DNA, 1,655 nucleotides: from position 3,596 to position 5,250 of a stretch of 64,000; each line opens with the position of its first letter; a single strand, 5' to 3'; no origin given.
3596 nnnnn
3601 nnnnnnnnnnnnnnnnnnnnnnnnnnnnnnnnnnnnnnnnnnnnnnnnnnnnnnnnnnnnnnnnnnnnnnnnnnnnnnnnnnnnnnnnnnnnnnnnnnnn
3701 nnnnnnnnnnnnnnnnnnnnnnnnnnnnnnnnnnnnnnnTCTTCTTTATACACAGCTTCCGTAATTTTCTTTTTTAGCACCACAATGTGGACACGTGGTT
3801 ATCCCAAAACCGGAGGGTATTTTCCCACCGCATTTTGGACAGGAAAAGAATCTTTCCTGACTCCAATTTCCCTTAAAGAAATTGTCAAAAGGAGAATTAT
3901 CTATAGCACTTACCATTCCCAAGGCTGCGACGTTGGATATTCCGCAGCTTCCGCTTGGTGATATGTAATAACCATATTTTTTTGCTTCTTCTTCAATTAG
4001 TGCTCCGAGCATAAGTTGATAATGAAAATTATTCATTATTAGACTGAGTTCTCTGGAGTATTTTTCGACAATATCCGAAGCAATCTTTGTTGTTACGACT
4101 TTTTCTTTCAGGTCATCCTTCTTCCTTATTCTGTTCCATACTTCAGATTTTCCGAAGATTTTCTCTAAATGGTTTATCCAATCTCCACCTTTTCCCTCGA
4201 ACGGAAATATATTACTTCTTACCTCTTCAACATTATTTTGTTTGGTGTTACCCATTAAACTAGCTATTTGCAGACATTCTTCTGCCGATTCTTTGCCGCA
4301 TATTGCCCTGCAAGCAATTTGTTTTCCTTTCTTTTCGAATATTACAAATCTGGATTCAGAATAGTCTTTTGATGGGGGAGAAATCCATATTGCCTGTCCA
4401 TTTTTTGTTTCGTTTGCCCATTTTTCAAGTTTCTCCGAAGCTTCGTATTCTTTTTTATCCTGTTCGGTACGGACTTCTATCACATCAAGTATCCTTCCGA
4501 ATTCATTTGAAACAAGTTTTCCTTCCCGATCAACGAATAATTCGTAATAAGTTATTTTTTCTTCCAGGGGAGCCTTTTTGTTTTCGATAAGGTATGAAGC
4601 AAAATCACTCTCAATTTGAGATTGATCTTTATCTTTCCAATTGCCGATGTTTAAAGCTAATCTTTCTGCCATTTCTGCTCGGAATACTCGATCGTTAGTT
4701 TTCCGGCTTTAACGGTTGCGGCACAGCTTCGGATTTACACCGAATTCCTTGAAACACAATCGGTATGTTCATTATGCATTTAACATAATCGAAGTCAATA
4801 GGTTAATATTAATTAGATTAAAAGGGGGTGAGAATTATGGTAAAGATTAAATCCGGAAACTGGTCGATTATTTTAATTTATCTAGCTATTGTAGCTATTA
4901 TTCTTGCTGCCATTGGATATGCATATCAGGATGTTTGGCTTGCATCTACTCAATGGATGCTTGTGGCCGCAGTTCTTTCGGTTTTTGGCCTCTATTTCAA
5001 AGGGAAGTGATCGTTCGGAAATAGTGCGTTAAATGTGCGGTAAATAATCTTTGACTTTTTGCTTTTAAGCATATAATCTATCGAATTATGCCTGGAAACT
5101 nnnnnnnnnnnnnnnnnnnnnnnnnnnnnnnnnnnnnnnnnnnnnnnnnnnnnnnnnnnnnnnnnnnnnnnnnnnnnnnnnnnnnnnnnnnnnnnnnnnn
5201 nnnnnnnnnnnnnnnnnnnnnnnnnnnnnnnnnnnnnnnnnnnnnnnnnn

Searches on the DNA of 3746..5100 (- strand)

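Call 35: search_rna_families(source=window, start=4500, end=5100, threshold=evalue, max_evalue=0.01, show_alignments=1)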
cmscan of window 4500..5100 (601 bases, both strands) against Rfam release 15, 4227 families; matches with E-value up to 0.01: 1.
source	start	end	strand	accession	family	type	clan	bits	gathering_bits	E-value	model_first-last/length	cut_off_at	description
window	4689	4762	-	RF01689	AdoCbl-II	Cis-reg; riboswitch;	CL00101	37.3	36.5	3e-07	1-81/81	no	AdoCbl-II (Cobalamin/B12) riboswitch aptamer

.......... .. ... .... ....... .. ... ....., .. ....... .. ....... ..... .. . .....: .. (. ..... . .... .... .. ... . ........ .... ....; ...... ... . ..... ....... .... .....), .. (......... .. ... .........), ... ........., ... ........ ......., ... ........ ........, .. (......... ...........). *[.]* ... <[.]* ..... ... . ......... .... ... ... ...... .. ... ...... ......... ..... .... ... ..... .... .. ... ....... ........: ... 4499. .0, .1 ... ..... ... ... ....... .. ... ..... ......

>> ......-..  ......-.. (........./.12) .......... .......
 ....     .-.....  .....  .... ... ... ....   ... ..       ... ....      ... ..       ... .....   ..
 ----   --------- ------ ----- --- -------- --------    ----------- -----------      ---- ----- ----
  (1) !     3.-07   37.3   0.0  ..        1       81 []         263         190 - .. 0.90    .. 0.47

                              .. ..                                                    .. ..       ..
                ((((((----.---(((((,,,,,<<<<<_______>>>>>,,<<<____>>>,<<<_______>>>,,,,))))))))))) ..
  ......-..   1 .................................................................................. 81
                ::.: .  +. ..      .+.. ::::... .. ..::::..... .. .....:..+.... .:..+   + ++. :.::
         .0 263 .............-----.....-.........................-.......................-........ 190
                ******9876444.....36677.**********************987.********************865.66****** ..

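Call 64: search_rna_families(sources=[L144, L145], threshold=evalue, max_evalue=0.01)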
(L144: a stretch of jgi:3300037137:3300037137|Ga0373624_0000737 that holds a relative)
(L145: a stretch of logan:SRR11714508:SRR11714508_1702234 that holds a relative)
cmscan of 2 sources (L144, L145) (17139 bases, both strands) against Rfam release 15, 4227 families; matches with E-value up to 0.01: 2.
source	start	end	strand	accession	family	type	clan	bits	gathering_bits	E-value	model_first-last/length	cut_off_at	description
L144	3906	3978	+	RF01689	AdoCbl-II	Cis-reg; riboswitch;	CL00101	39.5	36.5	1.8e-06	1-81/81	no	AdoCbl-II (Cobalamin/B12) riboswitch aptamer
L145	3191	3263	+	RF01689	AdoCbl-II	Cis-reg; riboswitch;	CL00101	39.5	36.5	1.8e-06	1-81/81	no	AdoCbl-II (Cobalamin/B12) riboswitch aptamer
